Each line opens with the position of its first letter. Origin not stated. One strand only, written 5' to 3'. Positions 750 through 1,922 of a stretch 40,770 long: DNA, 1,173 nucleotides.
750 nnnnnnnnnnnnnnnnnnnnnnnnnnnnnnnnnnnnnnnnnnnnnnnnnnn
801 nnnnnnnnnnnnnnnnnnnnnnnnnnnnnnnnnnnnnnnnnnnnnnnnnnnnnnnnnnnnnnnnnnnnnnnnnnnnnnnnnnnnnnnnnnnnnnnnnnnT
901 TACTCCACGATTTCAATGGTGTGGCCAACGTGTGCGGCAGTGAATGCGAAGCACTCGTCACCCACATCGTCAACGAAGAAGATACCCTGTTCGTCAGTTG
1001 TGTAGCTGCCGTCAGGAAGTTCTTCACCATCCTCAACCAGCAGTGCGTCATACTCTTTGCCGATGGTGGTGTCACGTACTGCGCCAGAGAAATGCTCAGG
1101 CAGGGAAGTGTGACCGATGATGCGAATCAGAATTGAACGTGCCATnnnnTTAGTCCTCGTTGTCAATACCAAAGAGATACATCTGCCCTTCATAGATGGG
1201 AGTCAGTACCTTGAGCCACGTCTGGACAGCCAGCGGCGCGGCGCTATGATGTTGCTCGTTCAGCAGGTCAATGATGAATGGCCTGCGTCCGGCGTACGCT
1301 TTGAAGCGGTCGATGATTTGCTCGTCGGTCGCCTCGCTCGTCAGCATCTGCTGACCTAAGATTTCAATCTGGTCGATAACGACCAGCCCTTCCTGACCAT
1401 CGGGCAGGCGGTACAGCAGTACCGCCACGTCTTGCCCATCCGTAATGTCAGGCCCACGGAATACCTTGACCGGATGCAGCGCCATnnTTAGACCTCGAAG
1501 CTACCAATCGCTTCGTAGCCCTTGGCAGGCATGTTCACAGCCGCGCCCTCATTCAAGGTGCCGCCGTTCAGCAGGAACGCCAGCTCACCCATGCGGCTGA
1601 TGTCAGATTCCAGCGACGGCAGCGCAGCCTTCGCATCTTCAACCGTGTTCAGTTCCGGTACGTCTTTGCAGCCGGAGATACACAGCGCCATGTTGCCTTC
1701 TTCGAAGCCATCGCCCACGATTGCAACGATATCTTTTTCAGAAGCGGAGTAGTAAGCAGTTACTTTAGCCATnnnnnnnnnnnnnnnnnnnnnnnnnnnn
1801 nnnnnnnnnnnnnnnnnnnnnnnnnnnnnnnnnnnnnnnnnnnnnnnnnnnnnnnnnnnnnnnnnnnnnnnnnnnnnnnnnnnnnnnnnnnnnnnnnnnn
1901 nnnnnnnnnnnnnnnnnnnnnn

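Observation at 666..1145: Tandem paralogous highly acidic early proteins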

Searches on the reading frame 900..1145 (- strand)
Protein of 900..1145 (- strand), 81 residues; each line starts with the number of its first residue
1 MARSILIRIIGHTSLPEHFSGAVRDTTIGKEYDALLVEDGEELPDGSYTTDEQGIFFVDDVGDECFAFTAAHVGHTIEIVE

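Call 9: search_protein_families(library=phrogs, proteins=[window:900-1145:-], max_evalue=0.01)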
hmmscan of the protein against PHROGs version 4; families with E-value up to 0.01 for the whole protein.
window:900-1145:- (81 aa): 1 family
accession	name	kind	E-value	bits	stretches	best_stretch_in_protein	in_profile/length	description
phrog_17459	-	unknown function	4.3e-09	37.1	1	20-70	11-64/81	-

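Call 10: search_protein_families(library=pfam, proteins=[window:900-1145:-], max_evalue=1)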
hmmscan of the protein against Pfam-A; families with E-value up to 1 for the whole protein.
window:900-1145:- (81 aa): 0 families

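Call 11: search_dna_similar(query=window:903-1145:-, collection=phages, mode=protein, max_evalue=0.01, max_rows=60)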
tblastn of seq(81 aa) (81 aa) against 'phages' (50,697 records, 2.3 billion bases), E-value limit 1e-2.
Records with a match: 56; places in all: 57; records where one place covers at least 80% of the query: 8.
Best place of each record, by identity: 95-99% 1; 90-95% 3; 80-90% 1; 60-80% 1; <60% 50.
By first word of the organism name: Escherichia 44; Campylobacter 4; Justusliebigvirus 3; Enterobacter 2; Salmonella 1; Serratia 1; Enterobacteria 1.
By host as written in the record: Escherichia coli K-12 MG1655 11; Escherichia coli 11; - 7; Escherichia coli K-12 4; Campylobacter jejuni 4; Escherichia coli DH5a 2; Escherichia coli K92 2; Enterobacter hormaechei 1; and 14 more.
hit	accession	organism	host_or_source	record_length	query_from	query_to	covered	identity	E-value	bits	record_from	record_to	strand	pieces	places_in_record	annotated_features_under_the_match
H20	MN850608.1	Escherichia phage megetsur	Escherichia coli K-12 MG1655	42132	1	81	100%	98.8%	3e-46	162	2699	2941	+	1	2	hypothetical protein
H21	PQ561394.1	Escherichia phage Ec1-ASingh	-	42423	1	81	100%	90.1%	3e-41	147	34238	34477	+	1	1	record has no annotation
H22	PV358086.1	Enterobacter phage SS-2025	Enterobacter hormaechei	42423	1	81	100%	90.1%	3e-41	147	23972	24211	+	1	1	record has no annotation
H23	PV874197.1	Enterobacter phage BHUENT7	Enterobacter cloacae complex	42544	1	81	100%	90.1%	3e-41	147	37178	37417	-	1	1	record has no annotation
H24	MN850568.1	Escherichia phage altidsur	Escherichia coli K-12 MG1655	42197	1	81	100%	81.5%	2e-36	134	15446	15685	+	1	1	hypothetical protein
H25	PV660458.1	Escherichia phage LF82-23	Escherichia coli LF82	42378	1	81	100%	75.3%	2e-33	125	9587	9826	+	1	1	hypothetical protein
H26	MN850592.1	Escherichia phage aldrigsur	Escherichia coli K-12 MG1655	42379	1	78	96%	59.0%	6e-19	84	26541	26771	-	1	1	hypothetical protein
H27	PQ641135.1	Escherichia phage HHU8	Escherichia coli H8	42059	1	81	86%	50.0%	1e-3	63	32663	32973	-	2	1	hypothetical protein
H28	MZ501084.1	Escherichia phage JohannJBalmer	Escherichia coli K-12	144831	24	81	72%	43.9%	2e-4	43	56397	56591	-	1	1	hypothetical protein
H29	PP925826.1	Escherichia phage Antha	Escherichia coli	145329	24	81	72%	42.4%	3e-4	42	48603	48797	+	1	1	hypothetical protein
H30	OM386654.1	Escherichia phage vB_EcoM_ESCO9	Escherichia coli DH5a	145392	24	81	72%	42.4%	3e-4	42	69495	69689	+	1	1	hypothetical protein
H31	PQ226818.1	Escherichia phage vB_EcoM_AMO3598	Escherichia sp.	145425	24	81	72%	42.4%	3e-4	42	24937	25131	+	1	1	hypothetical protein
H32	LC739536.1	Escherichia phage phiWec187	Escherichia coli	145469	24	81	72%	42.4%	3e-4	42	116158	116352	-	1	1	hypothetical protein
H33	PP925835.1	Escherichia phage Nernie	Escherichia coli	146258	24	81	72%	42.4%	3e-4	42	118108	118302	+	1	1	hypothetical protein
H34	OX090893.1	Escherichia phage vB_Eco_PATM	-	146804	24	81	72%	42.4%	3e-4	42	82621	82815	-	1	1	Phi92_gp183 [Enterobacteria phage phi92]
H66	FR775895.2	Escherichia phage phi92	Escherichia coli K92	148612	24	81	72%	40.9%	6e-3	39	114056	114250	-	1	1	PHI92_gene_183: Phi92_gp183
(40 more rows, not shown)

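Call 17: find_homologous_proteins(query=A1, max_evalue=0.001)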
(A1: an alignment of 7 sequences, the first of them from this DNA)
Query A1 (7 sequences) (81 aa, profile of the alignment): 13 proteins with E <= 0.001 among 504 candidates.
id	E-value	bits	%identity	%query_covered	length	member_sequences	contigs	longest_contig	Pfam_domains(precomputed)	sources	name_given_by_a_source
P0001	1.4e-32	129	75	100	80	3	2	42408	-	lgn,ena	-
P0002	2.5e-30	122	81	100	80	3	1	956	-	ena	-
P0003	2.9e-30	122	81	100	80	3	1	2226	-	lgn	-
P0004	7.7e-30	121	98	100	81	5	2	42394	-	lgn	-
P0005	7.9e-30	121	79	100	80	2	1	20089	-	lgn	-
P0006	1.2e-29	120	59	96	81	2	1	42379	-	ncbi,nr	ncbi:hypothetical protein aldrigsur_35 [Escherichia phage aldrigsur]|nr:hypothetical protein aldrigs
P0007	3.1e-26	109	37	100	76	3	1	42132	-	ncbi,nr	ncbi:hypothetical protein megetsur_10 [Escherichia phage megetsur]|nr:hypothetical protein megetsur_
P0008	1.0e-24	104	38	78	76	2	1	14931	-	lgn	-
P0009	1.3e-17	81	59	21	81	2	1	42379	-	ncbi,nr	ncbi:hypothetical protein aldrigsur_34 [Escherichia phage aldrigsur]|nr:hypothetical protein aldrigs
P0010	9.6e-17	79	25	89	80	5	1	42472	-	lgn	-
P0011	9.8e-15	72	53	21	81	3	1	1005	-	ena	-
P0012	2.7e-10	58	67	19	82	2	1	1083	-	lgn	-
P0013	7.2e-8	50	87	47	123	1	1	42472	-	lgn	-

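Call 25: search_solved_structures(query=A2, max_evalue=10)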
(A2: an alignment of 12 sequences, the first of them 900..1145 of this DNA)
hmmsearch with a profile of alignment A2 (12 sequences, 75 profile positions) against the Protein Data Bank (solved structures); distinct sequences matched with E-value up to 10: 3.
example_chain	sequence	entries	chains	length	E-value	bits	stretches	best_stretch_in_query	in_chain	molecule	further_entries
7w5z_BP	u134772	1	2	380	0.077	16.4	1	17-45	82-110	Chromosome condensation regulator RCC1 repeat protein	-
8bqs_Dl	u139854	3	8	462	0.14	15.5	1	17-45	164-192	Chromosome condensation regulator RCC1 repeat protein,Chromosome condensation regulator RC | Chromosome condensation regulator RCC1 repeat protein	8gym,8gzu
8b6h_Dl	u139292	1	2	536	0.22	14.9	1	17-45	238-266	COXBP,Chromosome condensation regulator RCC1 repeat protein,Chromosome condensation regula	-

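Call 26: predict_structure(alignment_id=A2)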
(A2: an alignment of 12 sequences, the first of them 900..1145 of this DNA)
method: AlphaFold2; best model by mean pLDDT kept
length: 81 residues; sequences in the alignment: 12
mean_pLDDT: 85.1   pTM: 0.74
mean pLDDT of the five models: 85.1, 84.8, 84.6, 82.9, 78.6
residues with pLDDT >= 90: 40; 70-90: 28; 50-70: 13; < 50: 0
segments of 3 or more residues with pLDDT < 50: none
pLDDT, mean of each block of 10 residues (from residue 1): 90 67 87 92 72 91 90 92 87
secondary structure, 60 per line:
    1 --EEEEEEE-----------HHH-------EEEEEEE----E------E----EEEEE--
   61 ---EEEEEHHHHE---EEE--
elements in order: E3-9 E31-37 E54-58 E64-68 H69-72 E77-79

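Call 28: search_protein_representatives(alignment_id=A2)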
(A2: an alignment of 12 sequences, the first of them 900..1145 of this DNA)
Query: 12 sequences, 75 profile positions. Proteins with E-value up to 0.001 (for the whole library): 109; up to 1e-10: 12; up to 1e-30: 1. The best 109 are listed.
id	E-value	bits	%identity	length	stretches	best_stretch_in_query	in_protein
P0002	6.2e-32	125.6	-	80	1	1-75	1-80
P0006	4.7e-27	110.0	-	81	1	1-75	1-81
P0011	3.3e-19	84.9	-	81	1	1-74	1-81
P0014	3.3e-14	68.8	-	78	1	1-75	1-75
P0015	1.8e-12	63.3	-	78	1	1-75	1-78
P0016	1.9e-12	63.2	-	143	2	5-74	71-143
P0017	2.7e-12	62.7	-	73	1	3-65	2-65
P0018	1.6e-11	60.3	-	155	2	19-60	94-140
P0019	2.2e-11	59.8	-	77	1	1-75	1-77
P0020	2.8e-11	59.5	-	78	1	1-74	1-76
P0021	4.4e-11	58.9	-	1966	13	43-65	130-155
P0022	6.7e-11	58.2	-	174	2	4-74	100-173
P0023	1.7e-10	56.9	-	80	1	1-73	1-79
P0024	1.9e-10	56.8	-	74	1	1-72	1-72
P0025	2.1e-10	56.7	-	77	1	1-74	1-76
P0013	8.0e-09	51.6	-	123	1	1-36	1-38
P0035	8.2e-09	51.6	-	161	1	1-74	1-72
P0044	5.4e-08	48.9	-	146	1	1-65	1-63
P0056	3.1e-07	46.5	-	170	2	18-74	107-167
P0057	3.6e-07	46.3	-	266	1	1-75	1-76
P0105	1.8e-04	37.7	-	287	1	7-75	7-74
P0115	8.2e-04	35.5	-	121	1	6-73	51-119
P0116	8.6e-04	35.5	-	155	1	3-73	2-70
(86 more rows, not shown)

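Call 35: fold_search(model_id=the predicted structure, library=viral)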
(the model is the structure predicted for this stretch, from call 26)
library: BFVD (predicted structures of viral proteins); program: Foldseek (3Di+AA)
matches with E <= 10: 715; with E <= 0.001: 5
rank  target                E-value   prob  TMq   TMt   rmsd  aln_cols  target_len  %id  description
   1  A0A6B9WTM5            2.2e-06  1.00  0.86  0.84   2.5        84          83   32  Uncharacterized protein [Escherichia phage glasur]
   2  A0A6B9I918            1.2e-05  1.00  0.74  0.82   1.9        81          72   30  Uncharacterized protein [Klebsiella phage VLC4]
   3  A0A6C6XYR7            2.0e-05  1.00  0.73  0.77   2.9        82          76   36  (no name in the UniProt tables at hand)
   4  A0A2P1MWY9            8.6e-05  1.00  0.72  0.72   3.3        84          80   21  Uncharacterized protein [Klebsiella phage myPSH1235]
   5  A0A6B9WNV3            1.0e-04  1.00  0.72  0.71   3.4        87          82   28  (no name in the UniProt tables at hand)
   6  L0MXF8                1.2e-03  1.00  0.65  0.65   3.0        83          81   18  Uncharacterized protein [Edwardsiella phage MSW-3]
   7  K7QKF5                7.3e-03  1.00  0.62  0.75   3.8        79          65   20  Uncharacterized protein [Escherichia phage phAPEC8]
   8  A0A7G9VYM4            8.6e-03  1.00  0.49  0.32   4.5        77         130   25  Uncharacterized protein [Acinetobacter phage Aristophanes]
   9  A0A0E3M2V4            1.6e-02  0.99  0.49  0.29   5.9        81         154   28  Uncharacterized protein [Bacillus phage Stahl]
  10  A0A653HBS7            1.7e-02  1.00  0.58  0.47   5.8        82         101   20  Phage protein [Escherichia phage rV5_ev146]
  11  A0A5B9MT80            2.3e-02  1.00  0.53  0.52   5.2        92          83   22  Uncharacterized protein [Shigella phage CM1]
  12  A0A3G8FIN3            2.5e-02  1.00  0.69  0.64   3.3        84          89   11  Uncharacterized protein [Pectobacterium phage Koot_B1]
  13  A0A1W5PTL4            2.5e-02  0.97  0.46  0.48   7.6        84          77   21  (no name in the UniProt tables at hand)
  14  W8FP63                2.8e-02  1.00  0.54  0.53   4.3        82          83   15  (no name in the UniProt tables at hand)
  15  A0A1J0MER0            2.8e-02  0.99  0.52  0.47   4.2        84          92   18  Uncharacterized protein [Pectobacterium phage PP101]
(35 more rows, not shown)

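Call 37: search_protein_families(library=pfam, alignment_id=A3, max_evalue=0.1)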
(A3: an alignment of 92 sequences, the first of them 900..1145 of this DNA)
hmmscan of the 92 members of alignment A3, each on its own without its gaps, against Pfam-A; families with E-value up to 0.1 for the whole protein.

A. member 1, window:900-1145:- (81 aa): 0 families

B. families by the number of members that match (of 92 scanned): 12 families
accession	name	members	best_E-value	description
PF13938.11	DUF4213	1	0.02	Putative heavy-metal chelation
PF14691.11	Fer4_20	1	0.023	Dihydroprymidine dehydrogenase domain II, 4Fe-4S cluster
PF23149.1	UBA_Crd2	1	0.026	Cdr2 UBA domain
PF06949.16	DUF1292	1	0.037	Protein of unknown function (DUF1292)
PF17229.7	SMG1_N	1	0.053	Serine/threonine-protein kinase SMG1 N-terminal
PF10782.14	zf-C2HCIx2C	1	0.071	Zinc-finger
PF18340.7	TraI_2B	1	0.071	DNA relaxase TraI 2B/2B-like domain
PF19612.4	DUF6117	1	0.079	Family of unknown function (DUF6117)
PF13464.11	RodZ_C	1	0.081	RodZ C-terminal domain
PF06706.16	CTV_P6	1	0.081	Citrus tristeza virus 6-kDa protein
PF00595.29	PDZ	1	0.082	PDZ domain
PF01570.22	Flavi_propep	1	0.084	Flavivirus polyprotein propeptide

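Call 38: search_protein_families(library=phrogs, alignment_id=A3, max_evalue=0.001)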
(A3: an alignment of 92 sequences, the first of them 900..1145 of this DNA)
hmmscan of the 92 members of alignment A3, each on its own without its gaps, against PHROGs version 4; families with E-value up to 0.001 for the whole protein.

A. member 1, window:900-1145:- (81 aa): 1 family
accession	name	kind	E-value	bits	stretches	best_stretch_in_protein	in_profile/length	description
phrog_17459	-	unknown function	4.3e-09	37.1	1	20-70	11-64/81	-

B. families by the number of members that match (of 92 scanned): 7 families
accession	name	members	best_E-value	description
phrog_17459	-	50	2e-12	-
phrog_23195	-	33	1.4e-20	-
phrog_34652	-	5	5.9e-18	-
phrog_12544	-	2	2.7e-05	-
phrog_4927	-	1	4.5e-05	-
phrog_10790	-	1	0.00023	-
phrog_11936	-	1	0.00058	-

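Call 40: get_annotated_region(hit=H66, flank=3000)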
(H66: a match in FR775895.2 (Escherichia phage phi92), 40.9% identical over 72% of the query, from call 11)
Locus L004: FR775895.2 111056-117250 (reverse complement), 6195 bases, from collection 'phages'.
description: Enterobacteria phage phi92, complete genome.
organism: Escherichia phage phi92 (NCBI taxid 948870)
taxonomy: Viruses; Duplodnaviria; Heunggongvirae; Uroviricota; Caudoviricetes; Stephanstirmvirinae; Justusliebigvirus; Justusliebigvirus phi92
host: Escherichia coli K92; source: -; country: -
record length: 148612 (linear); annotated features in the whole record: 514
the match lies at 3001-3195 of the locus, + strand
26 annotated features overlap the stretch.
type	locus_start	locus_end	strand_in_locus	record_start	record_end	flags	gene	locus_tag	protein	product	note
CDS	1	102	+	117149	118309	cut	PHI92_gene_190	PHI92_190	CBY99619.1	Phi92_gp190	predicted AAA domain fold; putative ATPase or Zn metalloprotease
regulatory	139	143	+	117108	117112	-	PHI92_gene_189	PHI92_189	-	ribosome_binding_site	rbs motif: GGAGG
CDS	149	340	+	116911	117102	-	PHI92_gene_189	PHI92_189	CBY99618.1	Phi92_gp189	predicted helix-turn-helix motif; putative gene/transcriptional regulator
regulatory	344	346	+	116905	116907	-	PHI92_gene_188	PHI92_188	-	ribosome_binding_site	rbs motif: GGA/GAG/AGG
CDS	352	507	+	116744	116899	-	PHI92_gene_188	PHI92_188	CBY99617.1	Phi92_gp188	hypothetical protein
regulatory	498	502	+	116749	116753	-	PHI92_gene_187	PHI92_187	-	ribosome_binding_site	rbs motif: GGAGG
CDS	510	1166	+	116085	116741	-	PHI92_gene_187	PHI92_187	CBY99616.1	Phi92_gp187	putative hydrolase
regulatory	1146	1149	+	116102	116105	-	PHI92_gene_186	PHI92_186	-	ribosome_binding_site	rbs motif: GGAG/GAGG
CDS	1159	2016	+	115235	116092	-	PHI92_gene_186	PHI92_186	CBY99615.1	Phi92_gp186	conserved hypothetical protein / putative orotate phosphoribosyltranseferase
regulatory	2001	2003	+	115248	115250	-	PHI92_gene_185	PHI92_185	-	ribosome_binding_site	rbs motif: GGA/GAG/AGG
CDS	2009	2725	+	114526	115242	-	PHI92_gene_185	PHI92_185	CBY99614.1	Phi92_gp185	potential Tk.4-like hypothetical protein; 40.1% sequence similarity to ADP02628.1: gp232 from Salmonella phage PVP-SE1; ...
regulatory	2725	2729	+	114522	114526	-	PHI92_gene_184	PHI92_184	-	ribosome_binding_site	rbs motif: AGGAG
CDS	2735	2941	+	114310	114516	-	PHI92_gene_184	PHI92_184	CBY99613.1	Phi92_gp184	hypothetical protein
regulatory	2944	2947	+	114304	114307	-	PHI92_gene_183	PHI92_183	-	ribosome_binding_site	rbs motif: GGAG/GAGG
CDS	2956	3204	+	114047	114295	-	PHI92_gene_183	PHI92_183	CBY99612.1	Phi92_gp183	hypothetical protein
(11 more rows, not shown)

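Call 55: search_protein_families(library=pfam, proteins=[P0035, P0044, P0057, P0105, P0115, P0116, P0013, P0016, P0018, P0022], max_evalue=0.01)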
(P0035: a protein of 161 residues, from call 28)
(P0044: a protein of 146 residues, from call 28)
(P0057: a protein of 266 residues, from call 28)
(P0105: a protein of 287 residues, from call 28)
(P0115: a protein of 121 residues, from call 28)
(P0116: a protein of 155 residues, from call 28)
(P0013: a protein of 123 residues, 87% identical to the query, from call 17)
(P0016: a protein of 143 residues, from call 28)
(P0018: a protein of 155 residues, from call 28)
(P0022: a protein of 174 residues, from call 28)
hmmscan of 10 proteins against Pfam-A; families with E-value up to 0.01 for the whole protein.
P0035 (161 aa): 0 families

P0044 (146 aa): 0 families

P0057 (266 aa): 0 families

P0105 (287 aa): 0 families

P0115 (121 aa): 0 families

P0116 (155 aa): 0 families

P0013 (123 aa): 0 families

P0016 (143 aa): 0 families

P0018 (155 aa): 0 families

P0022 (174 aa): 0 families

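Call 56: search_protein_families(library=padloc, proteins=[window:900-1145:-], max_evalue=0.1)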
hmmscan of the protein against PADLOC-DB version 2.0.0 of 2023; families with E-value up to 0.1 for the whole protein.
window:900-1145:- (81 aa): 0 families

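Call 63: find_related_loci(query=A2, collection=viral_contigs, flank=5000)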
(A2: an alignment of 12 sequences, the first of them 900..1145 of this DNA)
Query A2 (81 aa) in viral_contigs; peptide patterns used: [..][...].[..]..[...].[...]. (x = any residue, [..] = any of these).
20 stretches matched a pattern; 1 encode a relative of the query (tblastn E <= 1e-3); 1 distinct loci.
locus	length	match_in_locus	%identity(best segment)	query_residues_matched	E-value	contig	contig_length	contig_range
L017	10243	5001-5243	100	1-81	2e-53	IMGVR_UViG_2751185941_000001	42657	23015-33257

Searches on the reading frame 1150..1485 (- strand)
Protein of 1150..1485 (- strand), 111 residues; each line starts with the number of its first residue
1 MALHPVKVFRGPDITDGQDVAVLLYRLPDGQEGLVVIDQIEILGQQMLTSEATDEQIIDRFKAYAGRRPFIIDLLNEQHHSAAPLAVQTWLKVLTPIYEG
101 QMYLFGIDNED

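Call 9: search_protein_families(library=phrogs, proteins=[window:1150-1485:-], max_evalue=0.01)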
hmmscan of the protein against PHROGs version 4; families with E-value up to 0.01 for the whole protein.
window:1150-1485:- (111 aa): 0 families

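Call 10: search_protein_families(library=pfam, proteins=[window:1150-1485:-], max_evalue=1)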
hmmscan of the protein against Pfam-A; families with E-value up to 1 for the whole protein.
window:1150-1485:- (111 aa): 1 family
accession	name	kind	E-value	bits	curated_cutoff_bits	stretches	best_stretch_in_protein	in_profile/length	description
PF15091.11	DUF4554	-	0.21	11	27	1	15-84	203-271/458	Domain of unknown function (DUF4554)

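Call 56: search_protein_families(library=padloc, proteins=[window:1150-1485:-], max_evalue=0.1)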
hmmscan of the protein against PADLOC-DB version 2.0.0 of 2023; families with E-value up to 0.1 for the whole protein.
window:1150-1485:- (111 aa): 1 family
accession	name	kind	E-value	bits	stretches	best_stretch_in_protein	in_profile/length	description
PDLC00733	Effector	-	0.0052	13.7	1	20-102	196-275/388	TIR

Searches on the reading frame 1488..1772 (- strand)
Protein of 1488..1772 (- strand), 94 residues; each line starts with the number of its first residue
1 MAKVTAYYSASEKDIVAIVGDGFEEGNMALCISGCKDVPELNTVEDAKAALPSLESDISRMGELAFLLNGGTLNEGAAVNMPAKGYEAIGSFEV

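Call 9: search_protein_families(library=phrogs, proteins=[window:1488-1772:-], max_evalue=0.01)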
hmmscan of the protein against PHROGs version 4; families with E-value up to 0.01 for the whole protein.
window:1488-1772:- (94 aa): 1 family
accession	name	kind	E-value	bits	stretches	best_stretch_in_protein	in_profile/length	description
phrog_32287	-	unknown function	2.4e-07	31.9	1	1-89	1-87/94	-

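Call 10: search_protein_families(library=pfam, proteins=[window:1488-1772:-], max_evalue=1)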
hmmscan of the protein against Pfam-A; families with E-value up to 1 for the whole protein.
window:1488-1772:- (94 aa): 1 family
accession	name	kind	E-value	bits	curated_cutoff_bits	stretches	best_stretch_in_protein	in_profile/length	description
PF20807.2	VP5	-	0.16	12.2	22.4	1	27-84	68-128/195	Viral structural protein 5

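Call 56: search_protein_families(library=padloc, proteins=[window:1488-1772:-], max_evalue=0.1)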
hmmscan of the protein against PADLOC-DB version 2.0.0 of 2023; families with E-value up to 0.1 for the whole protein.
window:1488-1772:- (94 aa): 0 families
